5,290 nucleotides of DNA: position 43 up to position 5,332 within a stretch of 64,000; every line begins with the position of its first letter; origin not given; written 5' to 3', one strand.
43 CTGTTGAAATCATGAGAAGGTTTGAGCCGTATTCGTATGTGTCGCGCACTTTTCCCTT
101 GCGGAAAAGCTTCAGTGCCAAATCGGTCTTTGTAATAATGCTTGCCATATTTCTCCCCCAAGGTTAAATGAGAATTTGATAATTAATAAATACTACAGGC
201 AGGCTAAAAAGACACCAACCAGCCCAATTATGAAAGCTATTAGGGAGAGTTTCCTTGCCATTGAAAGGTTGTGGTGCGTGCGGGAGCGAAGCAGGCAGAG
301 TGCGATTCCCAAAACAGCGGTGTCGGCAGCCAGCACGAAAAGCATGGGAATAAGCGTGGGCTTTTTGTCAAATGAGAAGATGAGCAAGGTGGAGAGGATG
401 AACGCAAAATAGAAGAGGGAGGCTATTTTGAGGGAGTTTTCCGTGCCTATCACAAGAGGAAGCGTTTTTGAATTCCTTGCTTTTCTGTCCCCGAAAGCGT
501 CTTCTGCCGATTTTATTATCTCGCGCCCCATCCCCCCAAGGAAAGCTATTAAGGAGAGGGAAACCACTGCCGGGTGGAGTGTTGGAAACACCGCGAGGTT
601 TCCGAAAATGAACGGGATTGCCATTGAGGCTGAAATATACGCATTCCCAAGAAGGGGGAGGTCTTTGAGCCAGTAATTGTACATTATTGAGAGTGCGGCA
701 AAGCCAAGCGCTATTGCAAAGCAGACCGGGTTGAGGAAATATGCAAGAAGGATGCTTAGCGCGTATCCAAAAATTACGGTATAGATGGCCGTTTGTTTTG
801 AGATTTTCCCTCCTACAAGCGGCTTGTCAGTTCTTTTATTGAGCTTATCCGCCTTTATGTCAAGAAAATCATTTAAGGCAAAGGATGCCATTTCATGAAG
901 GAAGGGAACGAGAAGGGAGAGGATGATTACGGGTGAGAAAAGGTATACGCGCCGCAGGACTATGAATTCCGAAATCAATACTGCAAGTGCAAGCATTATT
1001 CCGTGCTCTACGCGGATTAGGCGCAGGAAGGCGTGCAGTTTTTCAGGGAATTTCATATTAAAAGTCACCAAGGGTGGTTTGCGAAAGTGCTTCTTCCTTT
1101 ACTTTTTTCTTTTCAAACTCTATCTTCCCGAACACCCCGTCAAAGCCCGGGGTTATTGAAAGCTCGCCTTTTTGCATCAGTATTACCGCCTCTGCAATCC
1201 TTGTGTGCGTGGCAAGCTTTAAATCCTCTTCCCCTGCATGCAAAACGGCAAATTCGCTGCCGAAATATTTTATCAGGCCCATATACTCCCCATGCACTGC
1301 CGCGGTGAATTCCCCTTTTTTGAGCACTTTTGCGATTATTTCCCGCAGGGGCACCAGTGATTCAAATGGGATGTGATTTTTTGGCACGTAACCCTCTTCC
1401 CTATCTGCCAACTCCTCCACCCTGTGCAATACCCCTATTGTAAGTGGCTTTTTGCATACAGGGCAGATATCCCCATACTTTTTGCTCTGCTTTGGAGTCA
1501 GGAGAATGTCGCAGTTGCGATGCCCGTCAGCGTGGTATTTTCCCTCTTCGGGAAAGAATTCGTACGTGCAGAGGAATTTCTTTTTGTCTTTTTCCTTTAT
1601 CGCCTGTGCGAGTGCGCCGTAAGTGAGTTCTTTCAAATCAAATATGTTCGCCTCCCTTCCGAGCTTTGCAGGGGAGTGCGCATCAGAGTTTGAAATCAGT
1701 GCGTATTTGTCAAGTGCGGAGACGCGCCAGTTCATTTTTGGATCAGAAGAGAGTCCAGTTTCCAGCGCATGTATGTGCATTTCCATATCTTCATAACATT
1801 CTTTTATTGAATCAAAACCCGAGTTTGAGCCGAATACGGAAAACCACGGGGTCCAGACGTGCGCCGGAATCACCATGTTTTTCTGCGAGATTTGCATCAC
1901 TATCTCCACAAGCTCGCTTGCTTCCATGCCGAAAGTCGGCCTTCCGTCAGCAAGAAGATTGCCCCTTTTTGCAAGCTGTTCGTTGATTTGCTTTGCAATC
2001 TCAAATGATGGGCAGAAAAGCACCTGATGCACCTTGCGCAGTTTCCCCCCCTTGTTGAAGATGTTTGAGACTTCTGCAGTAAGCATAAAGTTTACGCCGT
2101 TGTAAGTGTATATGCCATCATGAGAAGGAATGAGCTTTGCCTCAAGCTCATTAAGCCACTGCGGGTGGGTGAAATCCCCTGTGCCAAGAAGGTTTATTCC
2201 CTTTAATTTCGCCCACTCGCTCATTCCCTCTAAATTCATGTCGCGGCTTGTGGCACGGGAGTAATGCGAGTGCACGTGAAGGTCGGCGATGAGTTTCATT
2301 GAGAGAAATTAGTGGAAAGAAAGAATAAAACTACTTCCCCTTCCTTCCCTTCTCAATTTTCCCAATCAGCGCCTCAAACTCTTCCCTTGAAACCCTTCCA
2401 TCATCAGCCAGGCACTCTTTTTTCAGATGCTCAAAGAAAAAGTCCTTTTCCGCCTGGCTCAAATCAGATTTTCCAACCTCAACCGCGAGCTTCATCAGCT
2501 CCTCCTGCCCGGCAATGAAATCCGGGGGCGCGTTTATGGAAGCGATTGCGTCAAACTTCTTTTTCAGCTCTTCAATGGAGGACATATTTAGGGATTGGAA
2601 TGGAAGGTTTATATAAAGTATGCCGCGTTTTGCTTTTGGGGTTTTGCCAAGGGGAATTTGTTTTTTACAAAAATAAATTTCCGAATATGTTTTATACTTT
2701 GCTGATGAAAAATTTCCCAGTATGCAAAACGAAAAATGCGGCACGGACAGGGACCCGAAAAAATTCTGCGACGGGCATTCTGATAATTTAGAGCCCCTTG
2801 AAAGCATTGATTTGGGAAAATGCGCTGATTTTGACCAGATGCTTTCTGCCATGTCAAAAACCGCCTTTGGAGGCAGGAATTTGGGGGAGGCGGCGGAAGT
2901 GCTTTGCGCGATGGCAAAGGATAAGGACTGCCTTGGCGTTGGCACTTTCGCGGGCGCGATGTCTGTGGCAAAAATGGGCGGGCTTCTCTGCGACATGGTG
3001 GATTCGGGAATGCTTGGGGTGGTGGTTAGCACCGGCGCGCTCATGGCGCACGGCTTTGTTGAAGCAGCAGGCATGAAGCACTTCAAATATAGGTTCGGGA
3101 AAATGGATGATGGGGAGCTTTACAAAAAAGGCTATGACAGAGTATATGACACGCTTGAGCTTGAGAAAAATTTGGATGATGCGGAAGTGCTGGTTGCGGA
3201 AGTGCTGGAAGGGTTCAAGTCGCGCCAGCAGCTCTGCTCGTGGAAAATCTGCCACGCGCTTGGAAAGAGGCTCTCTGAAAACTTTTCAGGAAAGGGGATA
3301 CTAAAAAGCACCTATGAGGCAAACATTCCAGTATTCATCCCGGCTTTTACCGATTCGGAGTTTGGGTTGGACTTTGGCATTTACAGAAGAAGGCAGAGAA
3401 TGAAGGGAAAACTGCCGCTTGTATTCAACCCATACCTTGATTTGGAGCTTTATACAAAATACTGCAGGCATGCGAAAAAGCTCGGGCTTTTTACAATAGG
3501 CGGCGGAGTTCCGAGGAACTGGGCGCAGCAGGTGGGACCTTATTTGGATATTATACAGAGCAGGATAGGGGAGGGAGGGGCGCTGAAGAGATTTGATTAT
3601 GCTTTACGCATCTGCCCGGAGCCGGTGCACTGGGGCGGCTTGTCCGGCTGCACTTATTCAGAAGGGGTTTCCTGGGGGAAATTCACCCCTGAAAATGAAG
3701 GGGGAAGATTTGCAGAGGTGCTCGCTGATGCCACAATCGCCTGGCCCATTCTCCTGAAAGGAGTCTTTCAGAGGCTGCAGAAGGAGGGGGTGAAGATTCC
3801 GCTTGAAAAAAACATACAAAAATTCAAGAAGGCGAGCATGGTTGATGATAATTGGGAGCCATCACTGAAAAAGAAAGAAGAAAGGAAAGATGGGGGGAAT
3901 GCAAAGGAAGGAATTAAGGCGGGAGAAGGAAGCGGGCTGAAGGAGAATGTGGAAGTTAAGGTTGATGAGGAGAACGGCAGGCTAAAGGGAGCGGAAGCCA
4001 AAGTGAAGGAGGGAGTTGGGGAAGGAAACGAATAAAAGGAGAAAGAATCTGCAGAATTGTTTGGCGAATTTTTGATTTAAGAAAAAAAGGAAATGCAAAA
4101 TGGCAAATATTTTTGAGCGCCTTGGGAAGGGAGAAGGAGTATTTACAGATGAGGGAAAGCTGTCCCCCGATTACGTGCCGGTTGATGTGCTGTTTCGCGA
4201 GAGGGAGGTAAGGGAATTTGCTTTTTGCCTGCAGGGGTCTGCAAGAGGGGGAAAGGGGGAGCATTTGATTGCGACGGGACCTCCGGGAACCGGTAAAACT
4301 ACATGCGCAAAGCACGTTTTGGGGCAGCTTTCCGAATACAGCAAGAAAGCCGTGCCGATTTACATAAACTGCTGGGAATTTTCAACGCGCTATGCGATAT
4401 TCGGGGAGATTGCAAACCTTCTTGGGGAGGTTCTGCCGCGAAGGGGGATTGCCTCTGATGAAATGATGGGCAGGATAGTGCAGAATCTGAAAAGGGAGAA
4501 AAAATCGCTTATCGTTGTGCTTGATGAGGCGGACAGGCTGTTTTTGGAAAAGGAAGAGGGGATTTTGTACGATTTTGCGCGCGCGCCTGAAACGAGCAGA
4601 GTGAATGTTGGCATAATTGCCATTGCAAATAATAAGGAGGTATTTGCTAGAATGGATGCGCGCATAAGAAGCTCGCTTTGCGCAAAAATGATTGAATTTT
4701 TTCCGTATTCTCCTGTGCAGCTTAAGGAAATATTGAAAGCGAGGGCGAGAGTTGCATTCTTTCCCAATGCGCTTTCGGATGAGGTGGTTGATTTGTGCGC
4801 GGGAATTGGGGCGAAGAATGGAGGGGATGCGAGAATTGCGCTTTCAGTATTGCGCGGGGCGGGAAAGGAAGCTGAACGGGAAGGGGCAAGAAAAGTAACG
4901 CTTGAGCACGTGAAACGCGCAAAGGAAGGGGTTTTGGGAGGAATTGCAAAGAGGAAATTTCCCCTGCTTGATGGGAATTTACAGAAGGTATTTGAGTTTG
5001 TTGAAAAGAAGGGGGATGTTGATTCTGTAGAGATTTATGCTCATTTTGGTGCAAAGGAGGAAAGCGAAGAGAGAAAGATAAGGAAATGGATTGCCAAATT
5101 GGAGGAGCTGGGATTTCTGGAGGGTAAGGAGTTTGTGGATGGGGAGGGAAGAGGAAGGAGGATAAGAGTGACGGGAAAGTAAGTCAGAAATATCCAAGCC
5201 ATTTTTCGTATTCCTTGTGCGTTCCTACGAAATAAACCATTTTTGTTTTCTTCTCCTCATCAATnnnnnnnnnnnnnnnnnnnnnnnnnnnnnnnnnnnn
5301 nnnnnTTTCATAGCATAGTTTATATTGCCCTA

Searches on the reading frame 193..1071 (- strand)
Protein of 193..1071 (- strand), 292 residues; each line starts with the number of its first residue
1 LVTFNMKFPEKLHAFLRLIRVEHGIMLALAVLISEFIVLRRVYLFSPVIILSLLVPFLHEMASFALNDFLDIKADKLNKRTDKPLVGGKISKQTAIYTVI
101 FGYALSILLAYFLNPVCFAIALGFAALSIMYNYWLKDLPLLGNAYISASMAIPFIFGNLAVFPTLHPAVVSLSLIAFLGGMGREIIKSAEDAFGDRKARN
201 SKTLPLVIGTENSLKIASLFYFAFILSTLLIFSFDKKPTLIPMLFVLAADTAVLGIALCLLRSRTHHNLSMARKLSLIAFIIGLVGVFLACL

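Call 65: search_protein_families(library=pfam, proteins=[window:193-1071:-], max_evalue=0.001)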
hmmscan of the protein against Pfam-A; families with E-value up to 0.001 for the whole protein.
window:193-1071:- (292 aa): 1 family
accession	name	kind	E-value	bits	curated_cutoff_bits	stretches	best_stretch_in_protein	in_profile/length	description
PF01040.23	UbiA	-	7.7e-33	114.3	34.2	1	45-268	18-239/250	UbiA prenyltransferase family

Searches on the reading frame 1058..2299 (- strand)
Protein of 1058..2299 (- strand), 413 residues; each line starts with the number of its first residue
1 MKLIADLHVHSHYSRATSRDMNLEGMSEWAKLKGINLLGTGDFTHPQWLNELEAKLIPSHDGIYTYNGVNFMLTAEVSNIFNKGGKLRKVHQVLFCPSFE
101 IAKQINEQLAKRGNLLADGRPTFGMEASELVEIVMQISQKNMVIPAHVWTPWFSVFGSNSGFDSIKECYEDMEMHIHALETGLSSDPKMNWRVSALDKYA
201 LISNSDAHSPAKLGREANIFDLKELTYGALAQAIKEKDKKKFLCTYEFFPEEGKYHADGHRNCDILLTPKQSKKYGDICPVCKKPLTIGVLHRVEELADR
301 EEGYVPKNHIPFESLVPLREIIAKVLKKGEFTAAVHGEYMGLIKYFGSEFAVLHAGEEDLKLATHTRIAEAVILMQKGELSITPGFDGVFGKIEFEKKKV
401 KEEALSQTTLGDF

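Call 53: find_encoding_contigs(protein=window:1058-2299:-, flank=10000, max_places=2)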
Protein window:1058-2299:- (413 aa): 9 contigs read that carry it; 2 places shown.
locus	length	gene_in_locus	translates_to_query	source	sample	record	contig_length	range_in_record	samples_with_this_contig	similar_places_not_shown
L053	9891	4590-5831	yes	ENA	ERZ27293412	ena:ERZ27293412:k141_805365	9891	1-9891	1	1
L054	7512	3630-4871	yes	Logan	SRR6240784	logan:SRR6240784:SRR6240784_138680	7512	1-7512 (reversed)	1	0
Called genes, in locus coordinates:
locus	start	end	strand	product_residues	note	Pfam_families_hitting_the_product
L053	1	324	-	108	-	?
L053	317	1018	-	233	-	PF01909:NTP_transf_2, PF18765:Polbeta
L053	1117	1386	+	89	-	-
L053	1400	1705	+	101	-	-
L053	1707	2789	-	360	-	PF01637:ATPase_2 (weak), PF13191:AAA_16, PF00004:AAA, PF05729:NACHT (weak), PF13401:AAA_22, PF22703:Cdc6_lid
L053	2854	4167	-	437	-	PF01916:DS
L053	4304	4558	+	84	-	-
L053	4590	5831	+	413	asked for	PF27218:MJ0043_C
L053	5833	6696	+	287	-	PF01040:UbiA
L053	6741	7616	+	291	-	PF01259:SAICAR_synt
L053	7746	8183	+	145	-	PF00731:AIRC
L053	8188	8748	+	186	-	PF01135:PCMT (weak), PF08704:GCD14, PF00398:RrnaAD (weak), PF05175:MTS, PF06325:PrmA (weak), PF13847:Methyltransf_31, PF08241:Methyltransf_11, PF13649:Methyltransf_25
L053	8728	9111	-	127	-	PF01475:FUR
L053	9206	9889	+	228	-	?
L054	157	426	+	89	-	-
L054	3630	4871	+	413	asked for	PF27218:MJ0043_C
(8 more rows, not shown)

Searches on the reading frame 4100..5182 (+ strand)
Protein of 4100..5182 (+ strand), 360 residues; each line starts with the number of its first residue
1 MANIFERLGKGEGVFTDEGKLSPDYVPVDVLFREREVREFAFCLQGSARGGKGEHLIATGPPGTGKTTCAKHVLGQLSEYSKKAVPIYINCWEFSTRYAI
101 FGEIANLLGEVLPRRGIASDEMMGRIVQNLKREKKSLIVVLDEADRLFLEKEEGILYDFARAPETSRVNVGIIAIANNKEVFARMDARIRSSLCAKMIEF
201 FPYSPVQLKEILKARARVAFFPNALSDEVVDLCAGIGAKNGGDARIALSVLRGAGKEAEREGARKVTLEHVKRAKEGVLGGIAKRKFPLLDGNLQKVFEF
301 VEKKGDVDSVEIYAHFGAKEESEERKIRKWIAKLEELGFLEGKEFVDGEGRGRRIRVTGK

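Call 65: search_protein_families(library=pfam, proteins=[window:4100-5182:+], max_evalue=0.001)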
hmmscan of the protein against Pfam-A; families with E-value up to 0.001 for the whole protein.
window:4100-5182:+ (360 aa): 9 families
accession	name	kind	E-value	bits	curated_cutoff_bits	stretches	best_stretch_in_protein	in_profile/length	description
PF22703.2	Cdc6_lid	-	8.3e-24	83.7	27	1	210-276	2-68/68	Cdc6 AAA+ ATPase-type lid domain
PF13401.12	AAA_22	-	1.8e-15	57.8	27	1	55-175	7-121/130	AAA domain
PF13191.12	AAA_16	-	1.1e-09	39.5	32.6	1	31-165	3-161/167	AAA ATPase domain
PF00004.35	AAA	-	1.4e-09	38.9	21.2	1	58-198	3-127/131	ATPase family associated with various cellular activities (AAA)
PF01637.24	ATPase_2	-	9.9e-07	29.2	33.2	1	44-168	11-144/225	ATPase domain predominantly from Archaea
PF05729.18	NACHT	-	4.4e-06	27.1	26.7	1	57-153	4-99/167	NACHT domain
PF09848.15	SLFN-g3_helicase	-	4.2e-05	23.4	24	1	56-151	4-95/354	Schlafen group 3, DNA/RNA helicase domain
PF07728.20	AAA_5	-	6e-05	23.5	22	1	55-146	1-77/139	AAA domain (dynein-related subfamily)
PF07693.20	KAP_NTPase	-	0.00041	20.2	20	0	120-147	136-163/293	KAP family P-loop domain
